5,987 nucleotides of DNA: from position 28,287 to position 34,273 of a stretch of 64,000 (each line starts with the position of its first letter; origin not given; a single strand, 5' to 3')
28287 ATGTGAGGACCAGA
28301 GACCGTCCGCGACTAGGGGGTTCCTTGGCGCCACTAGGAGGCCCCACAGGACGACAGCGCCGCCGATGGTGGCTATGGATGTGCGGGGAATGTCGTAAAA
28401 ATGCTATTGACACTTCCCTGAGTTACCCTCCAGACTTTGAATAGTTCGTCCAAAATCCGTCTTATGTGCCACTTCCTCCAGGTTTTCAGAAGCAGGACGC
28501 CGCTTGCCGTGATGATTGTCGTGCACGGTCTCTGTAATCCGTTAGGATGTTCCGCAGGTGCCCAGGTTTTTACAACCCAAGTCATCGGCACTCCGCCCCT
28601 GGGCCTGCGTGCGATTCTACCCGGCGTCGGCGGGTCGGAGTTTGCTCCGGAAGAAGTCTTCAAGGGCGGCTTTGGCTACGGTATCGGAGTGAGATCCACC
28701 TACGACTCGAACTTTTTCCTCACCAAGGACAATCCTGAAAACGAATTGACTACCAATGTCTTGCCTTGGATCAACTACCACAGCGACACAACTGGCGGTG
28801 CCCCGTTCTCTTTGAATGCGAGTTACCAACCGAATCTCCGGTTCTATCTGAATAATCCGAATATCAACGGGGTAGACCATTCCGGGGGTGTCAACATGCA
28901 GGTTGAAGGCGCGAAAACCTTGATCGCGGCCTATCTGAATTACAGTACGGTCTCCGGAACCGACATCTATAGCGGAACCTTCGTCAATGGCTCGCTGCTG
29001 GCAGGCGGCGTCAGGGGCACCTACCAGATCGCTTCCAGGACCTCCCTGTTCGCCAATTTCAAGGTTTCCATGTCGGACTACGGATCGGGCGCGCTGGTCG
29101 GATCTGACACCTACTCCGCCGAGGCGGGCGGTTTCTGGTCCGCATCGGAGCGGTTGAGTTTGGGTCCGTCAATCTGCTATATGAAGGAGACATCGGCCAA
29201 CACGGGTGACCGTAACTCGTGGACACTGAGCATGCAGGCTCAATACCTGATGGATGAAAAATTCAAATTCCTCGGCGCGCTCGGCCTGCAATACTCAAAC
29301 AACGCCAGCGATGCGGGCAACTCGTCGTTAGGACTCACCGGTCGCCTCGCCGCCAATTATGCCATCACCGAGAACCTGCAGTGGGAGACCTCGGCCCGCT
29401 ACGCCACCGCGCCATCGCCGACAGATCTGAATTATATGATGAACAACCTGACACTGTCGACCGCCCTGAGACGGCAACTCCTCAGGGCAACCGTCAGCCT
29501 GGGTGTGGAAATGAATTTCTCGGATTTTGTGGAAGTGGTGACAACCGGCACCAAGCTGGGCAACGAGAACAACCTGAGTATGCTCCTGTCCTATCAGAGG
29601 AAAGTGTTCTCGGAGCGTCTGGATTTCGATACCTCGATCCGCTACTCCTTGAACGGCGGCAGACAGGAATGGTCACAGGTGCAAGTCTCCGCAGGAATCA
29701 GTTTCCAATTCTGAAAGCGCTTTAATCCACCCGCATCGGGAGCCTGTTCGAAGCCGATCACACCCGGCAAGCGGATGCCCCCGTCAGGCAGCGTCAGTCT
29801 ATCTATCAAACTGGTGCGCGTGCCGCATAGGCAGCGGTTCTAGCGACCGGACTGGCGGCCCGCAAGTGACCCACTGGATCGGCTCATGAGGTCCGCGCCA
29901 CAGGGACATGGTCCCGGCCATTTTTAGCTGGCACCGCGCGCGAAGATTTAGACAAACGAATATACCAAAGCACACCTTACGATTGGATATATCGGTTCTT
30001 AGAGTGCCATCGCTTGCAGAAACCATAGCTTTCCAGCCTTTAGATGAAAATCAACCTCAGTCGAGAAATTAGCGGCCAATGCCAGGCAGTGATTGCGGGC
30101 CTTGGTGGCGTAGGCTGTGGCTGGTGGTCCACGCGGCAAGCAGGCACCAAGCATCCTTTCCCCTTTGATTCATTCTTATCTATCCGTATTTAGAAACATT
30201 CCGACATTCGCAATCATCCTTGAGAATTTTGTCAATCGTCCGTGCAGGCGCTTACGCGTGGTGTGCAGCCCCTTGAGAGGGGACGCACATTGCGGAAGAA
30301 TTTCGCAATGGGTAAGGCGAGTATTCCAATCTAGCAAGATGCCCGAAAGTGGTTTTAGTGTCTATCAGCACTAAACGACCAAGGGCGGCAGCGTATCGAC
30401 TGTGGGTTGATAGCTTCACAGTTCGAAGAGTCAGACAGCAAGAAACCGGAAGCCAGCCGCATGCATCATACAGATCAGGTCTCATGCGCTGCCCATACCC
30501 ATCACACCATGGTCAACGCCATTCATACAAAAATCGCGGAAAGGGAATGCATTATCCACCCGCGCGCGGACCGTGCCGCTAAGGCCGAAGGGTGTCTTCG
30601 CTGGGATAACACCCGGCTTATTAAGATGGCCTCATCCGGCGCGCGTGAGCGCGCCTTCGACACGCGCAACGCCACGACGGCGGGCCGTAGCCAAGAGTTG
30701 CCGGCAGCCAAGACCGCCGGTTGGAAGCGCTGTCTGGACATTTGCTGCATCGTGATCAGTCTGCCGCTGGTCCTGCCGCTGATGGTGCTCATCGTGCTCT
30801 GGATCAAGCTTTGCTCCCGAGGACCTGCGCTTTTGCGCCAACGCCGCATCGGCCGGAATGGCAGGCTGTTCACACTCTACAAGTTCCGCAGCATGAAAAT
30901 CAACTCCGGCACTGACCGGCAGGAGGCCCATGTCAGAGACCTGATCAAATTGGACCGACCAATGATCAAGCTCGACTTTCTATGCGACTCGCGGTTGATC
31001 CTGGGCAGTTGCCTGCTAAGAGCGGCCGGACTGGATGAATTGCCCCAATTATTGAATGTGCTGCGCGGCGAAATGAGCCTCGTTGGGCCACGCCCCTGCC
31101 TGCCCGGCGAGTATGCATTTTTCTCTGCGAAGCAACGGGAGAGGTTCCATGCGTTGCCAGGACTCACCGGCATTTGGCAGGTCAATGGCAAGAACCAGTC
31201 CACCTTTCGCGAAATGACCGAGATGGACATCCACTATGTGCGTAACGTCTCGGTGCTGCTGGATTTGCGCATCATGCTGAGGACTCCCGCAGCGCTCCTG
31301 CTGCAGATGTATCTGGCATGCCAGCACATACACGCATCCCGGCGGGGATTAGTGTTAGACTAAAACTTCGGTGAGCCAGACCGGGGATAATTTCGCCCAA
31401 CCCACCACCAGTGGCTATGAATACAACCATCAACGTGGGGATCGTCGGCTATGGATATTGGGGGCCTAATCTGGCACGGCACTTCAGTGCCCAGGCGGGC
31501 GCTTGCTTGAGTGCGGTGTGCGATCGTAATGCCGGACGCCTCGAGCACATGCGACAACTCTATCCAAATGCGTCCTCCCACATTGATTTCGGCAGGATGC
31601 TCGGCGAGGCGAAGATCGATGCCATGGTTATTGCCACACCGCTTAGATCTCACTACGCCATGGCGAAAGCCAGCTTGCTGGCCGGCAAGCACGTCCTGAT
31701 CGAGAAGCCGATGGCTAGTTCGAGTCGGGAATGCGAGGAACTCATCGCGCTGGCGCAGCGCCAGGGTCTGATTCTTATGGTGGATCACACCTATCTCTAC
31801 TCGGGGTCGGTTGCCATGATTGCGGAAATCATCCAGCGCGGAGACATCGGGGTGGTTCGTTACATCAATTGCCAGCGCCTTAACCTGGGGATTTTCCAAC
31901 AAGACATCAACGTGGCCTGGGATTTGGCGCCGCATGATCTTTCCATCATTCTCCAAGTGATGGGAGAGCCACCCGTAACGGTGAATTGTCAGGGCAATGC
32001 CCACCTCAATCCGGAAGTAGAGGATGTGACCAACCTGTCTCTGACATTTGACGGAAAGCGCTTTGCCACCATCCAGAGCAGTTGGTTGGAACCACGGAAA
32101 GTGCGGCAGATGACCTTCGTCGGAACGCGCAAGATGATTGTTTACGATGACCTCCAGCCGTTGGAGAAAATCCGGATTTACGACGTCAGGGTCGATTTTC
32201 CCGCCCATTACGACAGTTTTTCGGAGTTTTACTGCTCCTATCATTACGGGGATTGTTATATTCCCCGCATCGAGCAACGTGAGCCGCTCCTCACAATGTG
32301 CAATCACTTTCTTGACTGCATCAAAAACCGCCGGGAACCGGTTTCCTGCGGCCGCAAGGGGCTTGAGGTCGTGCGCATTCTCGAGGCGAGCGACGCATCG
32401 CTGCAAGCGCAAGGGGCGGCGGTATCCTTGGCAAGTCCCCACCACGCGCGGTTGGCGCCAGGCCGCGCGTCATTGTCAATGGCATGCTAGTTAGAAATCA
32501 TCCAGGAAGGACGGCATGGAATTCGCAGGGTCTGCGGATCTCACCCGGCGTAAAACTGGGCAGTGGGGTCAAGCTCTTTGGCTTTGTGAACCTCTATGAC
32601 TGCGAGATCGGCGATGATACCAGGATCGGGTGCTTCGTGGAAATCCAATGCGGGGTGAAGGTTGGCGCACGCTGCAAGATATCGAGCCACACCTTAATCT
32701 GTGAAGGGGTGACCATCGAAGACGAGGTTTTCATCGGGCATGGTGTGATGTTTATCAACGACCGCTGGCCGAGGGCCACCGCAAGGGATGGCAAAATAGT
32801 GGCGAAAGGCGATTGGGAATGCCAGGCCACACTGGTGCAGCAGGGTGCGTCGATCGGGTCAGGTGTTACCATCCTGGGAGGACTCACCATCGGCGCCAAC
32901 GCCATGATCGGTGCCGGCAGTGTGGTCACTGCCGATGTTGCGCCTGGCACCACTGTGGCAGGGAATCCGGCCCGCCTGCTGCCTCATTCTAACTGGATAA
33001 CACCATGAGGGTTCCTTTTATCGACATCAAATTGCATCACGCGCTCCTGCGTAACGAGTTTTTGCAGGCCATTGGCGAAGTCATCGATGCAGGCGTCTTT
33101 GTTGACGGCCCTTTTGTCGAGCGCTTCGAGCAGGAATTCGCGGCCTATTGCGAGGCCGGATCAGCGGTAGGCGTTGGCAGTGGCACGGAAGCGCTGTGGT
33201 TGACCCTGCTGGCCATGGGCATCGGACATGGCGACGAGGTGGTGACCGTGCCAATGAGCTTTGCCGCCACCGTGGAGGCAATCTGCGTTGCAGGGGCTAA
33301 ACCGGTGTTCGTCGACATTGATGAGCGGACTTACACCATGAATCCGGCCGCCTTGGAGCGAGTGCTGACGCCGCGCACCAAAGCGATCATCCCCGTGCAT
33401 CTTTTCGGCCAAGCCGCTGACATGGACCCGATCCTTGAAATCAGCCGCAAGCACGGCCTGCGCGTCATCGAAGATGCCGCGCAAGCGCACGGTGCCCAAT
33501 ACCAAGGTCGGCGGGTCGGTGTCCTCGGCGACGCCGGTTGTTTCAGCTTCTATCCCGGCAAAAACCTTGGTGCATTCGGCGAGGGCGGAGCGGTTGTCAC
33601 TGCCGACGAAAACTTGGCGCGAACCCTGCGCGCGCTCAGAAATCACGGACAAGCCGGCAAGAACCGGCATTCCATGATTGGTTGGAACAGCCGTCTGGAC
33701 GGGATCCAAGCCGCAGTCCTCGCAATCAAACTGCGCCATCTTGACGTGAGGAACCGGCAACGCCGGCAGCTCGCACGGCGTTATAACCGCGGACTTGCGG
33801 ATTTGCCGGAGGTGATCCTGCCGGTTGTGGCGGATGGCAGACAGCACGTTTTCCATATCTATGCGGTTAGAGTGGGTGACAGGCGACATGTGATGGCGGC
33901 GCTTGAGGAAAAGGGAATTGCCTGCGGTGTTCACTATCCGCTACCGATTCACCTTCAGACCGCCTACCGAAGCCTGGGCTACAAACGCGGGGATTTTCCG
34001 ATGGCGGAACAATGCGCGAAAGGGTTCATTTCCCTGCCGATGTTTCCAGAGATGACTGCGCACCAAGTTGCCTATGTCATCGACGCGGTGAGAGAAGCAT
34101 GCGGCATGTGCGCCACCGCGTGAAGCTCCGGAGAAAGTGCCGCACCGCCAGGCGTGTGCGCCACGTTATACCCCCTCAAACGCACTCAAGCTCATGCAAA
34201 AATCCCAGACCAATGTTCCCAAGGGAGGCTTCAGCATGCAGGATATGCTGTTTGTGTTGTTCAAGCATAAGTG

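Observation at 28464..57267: Hybrid export logic: Wzm/Wzt together with Wzy/ligase and Wzc, and no Wzx flippase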

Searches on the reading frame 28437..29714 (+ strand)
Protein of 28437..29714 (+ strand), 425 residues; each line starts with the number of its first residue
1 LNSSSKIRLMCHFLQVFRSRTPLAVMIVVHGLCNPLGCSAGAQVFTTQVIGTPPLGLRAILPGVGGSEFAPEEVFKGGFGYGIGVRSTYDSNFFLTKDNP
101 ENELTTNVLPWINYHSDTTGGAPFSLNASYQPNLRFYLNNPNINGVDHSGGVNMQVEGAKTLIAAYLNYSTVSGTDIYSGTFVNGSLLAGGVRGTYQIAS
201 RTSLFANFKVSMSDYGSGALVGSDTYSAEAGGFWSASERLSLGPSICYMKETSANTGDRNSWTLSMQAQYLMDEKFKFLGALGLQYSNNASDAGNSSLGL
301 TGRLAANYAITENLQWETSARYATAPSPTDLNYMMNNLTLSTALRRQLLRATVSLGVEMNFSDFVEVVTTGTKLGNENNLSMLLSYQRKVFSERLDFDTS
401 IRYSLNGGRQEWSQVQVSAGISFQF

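Call 3: search_protein_families(library=pfam, proteins=[window:28437-29714:+], max_evalue=0.001)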
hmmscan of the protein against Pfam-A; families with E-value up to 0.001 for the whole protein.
window:28437-29714:+ (425 aa): 0 families

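Call 9: search_protein_families(library=pfam, proteins=[window:28437-29714:+], max_evalue=10)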
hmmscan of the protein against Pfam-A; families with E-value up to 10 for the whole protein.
window:28437-29714:+ (425 aa): 1 family
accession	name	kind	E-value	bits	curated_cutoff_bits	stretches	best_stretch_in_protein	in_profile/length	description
PF02264.21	LamB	-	0.026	14.9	25.1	1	203-326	210-315/378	LamB porin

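Call 10: search_protein_families(library=ncbifam, proteins=[window:28437-29714:+], max_evalue=0.01)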
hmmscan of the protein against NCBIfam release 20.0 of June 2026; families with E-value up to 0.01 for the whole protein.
window:28437-29714:+ (425 aa): 2 families
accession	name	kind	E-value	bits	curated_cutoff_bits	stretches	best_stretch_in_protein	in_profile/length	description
TIGR03014.2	EpsL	equivalog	0.0001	21.5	275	0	264-335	220-291/385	XrtB/PEP-CTERM-associated polysaccharide biosynthesis outer membrane protein EpsL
TIGR03016.1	pepcterm_hypo_1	hypoth_equivalog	0.00096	18.2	90.85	1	83-144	10-68/477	TIGR03016 family PEP-CTERM system-associated outer membrane protein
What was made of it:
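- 28437..29714 (+): Predicted outer-membrane beta-barrel protein. It is a candidate outer-membrane exit component. An alternative start lies at 28464. Faint NCBIfam hits to the EpsL and TIGR03016 outer-membrane proteins, far below their cut-offs (call 10).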

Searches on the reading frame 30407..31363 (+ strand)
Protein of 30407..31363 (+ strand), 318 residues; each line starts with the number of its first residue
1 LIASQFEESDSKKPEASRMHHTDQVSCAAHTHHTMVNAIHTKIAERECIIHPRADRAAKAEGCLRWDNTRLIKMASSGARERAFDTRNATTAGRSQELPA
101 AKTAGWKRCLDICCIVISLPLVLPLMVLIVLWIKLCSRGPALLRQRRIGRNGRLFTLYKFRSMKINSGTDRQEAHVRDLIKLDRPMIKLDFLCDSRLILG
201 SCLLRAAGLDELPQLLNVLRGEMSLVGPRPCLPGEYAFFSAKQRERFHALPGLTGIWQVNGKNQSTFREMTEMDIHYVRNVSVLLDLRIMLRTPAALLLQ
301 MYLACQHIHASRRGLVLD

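Call 3: search_protein_families(library=pfam, proteins=[window:30407-31363:+], max_evalue=0.001)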
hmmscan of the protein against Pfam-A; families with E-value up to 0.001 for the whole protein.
window:30407-31363:+ (318 aa): 1 family
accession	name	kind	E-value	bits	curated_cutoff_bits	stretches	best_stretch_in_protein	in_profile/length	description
PF02397.22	Bac_transf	-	2.5e-51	174.2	27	1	107-297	1-177/179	Bacterial sugar transferase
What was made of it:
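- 30407..31363 (+): Small phosphoglycosyl transferase (Bac_transf family); the first of two initiating enzymes. Bac_transf 174 bits (call 3).
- On Wzx/Wzy-dependent polysaccharide pathway: A second, small Bac_transf PGT lies at 30407-31363 (call 3).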

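Call 10: search_protein_families(library=ncbifam, proteins=[window:30407-31363:+], max_evalue=0.01)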
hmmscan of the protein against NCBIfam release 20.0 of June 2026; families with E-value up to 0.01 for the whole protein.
window:30407-31363:+ (318 aa): 10 families
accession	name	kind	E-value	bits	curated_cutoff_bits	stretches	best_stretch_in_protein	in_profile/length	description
TIGR03025.1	EPS_sugtrans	subfamily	3.9e-64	217.5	295.55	1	99-299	250-440/445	exopolysaccharide biosynthesis polyprenyl glycosylphosphotransferase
TIGR03022.1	WbaP_sugtrans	subfamily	6.3e-60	203.7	403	1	95-298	247-450/456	undecaprenyl-phosphate galactose phosphotransferase WbaP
TIGR03023.1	WcaJ_sugtrans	equivalog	3.3e-50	171.7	410.75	1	103-299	259-448/453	undecaprenyl-phosphate glucose phosphotransferase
NF041877.1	EPS_EpsZ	equivalog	1.3e-48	165.8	800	1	105-294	264-449/459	exopolysaccharide biosynthesis polyisoprenyl-phosphate hexose-1-phosphate transferase EpsZ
NF052601.1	undeca_RfbP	equivalog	2.4e-42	144.9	330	1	74-299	12-237/244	undecaprenyl-phosphate galactose phosphotransferase family protein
NF011751.0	PRK15204.1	equivalog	2.9e-36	125.1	907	1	106-297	279-469/476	undecaprenyl-phosphate galactose phosphotransferase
TIGR03013.1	EpsB_2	subfamily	6.4e-34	117.8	393.35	1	106-299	254-438/443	TIGR03013 family XrtA/PEP-CTERM system glycosyltransferase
NF050817.1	PolSacchBiosHfsE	equivalog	9.7e-29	100.4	750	1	100-298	265-460/467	polysaccharide biosynthesis protein HfsE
NF007518.0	PRK10124.1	equivalog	1.1e-27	96.9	684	1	107-292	274-452/464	undecaprenyl-phosphate glucose phosphotransferase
NF045514.1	glycotran_HepC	equivalog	1.6e-22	79.9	140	1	103-231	113-212/220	heterocyst development glycosyltransferase HepC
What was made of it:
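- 30407..31363 (+): TIGR03025 217 bits, matching the C-terminal part only (call 10).
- The window holds two PGTs (30407 and 36514; calls 3, 10).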

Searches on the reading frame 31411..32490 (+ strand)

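Call 3: search_protein_families(library=pfam, proteins=[window:31411-32490:+], max_evalue=0.001)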
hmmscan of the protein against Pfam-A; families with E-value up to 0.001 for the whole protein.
window:31411-32490:+ (359 aa): 3 families
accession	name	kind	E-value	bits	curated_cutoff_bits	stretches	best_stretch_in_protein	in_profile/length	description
PF01408.29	GFO_IDH_MocA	-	1.3e-25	90.8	24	1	7-126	1-120/120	Oxidoreductase family, NAD-binding Rossmann fold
PF22725.1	GFO_IDH_MocA_C3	-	1.5e-13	51.3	27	1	136-243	3-123/124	GFO/IDH/MocA C-terminal domain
PF02894.22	GFO_IDH_MocA_C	-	9.7e-07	29.2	22.9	1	166-330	40-209/218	Oxidoreductase family, C-terminal alpha/beta domain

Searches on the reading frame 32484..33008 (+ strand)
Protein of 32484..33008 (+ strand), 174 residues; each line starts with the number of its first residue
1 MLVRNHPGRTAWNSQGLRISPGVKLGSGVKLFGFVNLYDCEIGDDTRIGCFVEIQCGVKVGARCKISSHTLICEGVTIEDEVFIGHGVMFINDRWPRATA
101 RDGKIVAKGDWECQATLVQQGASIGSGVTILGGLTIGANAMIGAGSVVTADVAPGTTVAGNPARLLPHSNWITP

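Call 3: search_protein_families(library=pfam, proteins=[window:32484-33008:+], max_evalue=0.001)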
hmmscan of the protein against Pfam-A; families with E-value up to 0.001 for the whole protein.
window:32484-33008:+ (174 aa): 4 families
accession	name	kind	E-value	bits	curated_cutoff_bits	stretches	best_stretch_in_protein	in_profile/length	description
PF00132.30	Hexapep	-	6.7e-20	70.3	27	2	39-72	1-34/36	Bacterial transferase hexapeptide (six repeats)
PF25084.1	LbH_EIF2B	-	2.1e-07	31.3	54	1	22-89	27-92/105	EIF2B subunit epsilon LbH domain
PF14602.12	Hexapep_2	-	2.8e-06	27.4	27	0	123-150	9-34/34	Hexapeptide repeat of succinyl-transferase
PF25087.1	GMPPB_C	-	0.00027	21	39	0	14-88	14-86/110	GMPPB C-terminal domain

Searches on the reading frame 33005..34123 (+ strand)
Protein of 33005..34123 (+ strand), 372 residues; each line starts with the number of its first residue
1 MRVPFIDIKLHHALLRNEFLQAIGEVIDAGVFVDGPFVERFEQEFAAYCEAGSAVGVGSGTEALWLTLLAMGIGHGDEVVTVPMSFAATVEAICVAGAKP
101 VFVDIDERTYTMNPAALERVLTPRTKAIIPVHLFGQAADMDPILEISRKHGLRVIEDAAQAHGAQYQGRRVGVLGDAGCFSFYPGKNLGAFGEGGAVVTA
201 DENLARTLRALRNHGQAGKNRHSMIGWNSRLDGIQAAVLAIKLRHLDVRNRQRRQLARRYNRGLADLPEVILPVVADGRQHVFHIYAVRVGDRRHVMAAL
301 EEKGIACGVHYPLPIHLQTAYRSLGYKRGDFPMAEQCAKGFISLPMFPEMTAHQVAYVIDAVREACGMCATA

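Call 3: search_protein_families(library=pfam, proteins=[window:33005-34123:+], max_evalue=0.001)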
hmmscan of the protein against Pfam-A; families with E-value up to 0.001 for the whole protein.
window:33005-34123:+ (372 aa): 4 families
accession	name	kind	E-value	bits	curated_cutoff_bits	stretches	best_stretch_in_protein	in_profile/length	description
PF01041.23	DegT_DnrJ_EryC1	-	1.7e-125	419.4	19.8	1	16-363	4-360/360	DegT/DnrJ/EryC1/StrS aminotransferase family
PF00155.27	Aminotran_1_2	-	2.9e-08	33.7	19.7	1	39-214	45-247/361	Aminotransferase class I and II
PF00266.25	Aminotran_5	-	4.9e-05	22.9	21.5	1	59-306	69-334/371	Aminotransferase class-V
PF01053.26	Cys_Met_Meta_PP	-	0.00014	21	27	1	36-168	52-184/381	Cys/Met metabolism PLP-dependent enzyme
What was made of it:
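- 31411..34123 (+): Sugar-nucleotide modification trio: a GFO/IDH/MocA oxidoreductase (31411-32490), a hexapeptide acetyltransferase (32484-33008) and a DegT aminotransferase (33005-34123). Together they resemble WbpB/WbpD/WbpE. Pfam hits in call 3.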
